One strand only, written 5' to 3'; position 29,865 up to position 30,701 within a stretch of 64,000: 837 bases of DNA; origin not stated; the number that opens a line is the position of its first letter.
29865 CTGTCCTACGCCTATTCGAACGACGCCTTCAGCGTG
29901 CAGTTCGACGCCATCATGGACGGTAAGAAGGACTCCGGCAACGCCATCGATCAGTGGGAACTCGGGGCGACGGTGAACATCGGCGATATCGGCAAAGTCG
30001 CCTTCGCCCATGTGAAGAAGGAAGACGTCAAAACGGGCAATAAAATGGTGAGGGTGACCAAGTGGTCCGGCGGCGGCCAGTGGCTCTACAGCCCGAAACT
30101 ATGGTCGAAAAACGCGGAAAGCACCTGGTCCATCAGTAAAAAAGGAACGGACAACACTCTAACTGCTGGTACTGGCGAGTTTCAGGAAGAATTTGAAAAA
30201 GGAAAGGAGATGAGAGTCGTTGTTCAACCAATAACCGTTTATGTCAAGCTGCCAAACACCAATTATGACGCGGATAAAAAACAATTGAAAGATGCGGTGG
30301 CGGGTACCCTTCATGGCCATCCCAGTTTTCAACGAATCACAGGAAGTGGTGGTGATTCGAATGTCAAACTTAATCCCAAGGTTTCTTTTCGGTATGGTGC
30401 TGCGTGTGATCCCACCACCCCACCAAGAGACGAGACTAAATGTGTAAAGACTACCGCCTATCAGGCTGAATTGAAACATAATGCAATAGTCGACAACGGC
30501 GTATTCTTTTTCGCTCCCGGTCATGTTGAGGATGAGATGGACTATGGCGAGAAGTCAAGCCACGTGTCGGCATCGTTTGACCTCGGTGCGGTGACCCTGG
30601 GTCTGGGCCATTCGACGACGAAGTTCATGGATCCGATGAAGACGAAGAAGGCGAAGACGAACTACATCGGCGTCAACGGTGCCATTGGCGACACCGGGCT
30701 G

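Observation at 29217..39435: Porin locus A: convergent porin pair with conserved barrel blocks and exchangeable AT-rich central cassettes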

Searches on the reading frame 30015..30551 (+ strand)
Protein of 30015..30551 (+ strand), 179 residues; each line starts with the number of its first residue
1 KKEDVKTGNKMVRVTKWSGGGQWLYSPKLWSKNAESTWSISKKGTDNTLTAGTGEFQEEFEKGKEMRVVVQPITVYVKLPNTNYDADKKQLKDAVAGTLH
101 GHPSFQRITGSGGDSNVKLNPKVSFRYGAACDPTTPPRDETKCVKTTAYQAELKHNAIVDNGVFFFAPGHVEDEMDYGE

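Call 9: search_protein_families(library=pfam, max_evalue=0.1, proteins=[window:30027-30543:+])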
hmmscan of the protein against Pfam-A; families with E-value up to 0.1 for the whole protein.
window:30027-30543:+ (172 aa): 0 families

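Call 61: search_protein_representatives(protein=window:30015-30551:+)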
Query: 179 residues. Proteins with E-value up to 0.001 (for the whole library): 3; up to 1e-10: 1; up to 1e-30: 1. The best 3 are listed.
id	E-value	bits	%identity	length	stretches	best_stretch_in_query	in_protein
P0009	8.5e-53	195.1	56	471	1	6-176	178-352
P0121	4.8e-09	52.5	49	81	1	21-100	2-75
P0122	4.4e-04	36.4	38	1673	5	81-107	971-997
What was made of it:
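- The type I insert has no detectable relatives outside this genome's porins among 1.84 billion representatives (call 61). No Pfam domain or outside homologue was found (calls 9, 61).
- Tried and rejected: The type I insert against 1.84 billion representatives recovered only its own paralogue P0009, an 81-aa fragment and one marginal hit (call 61).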
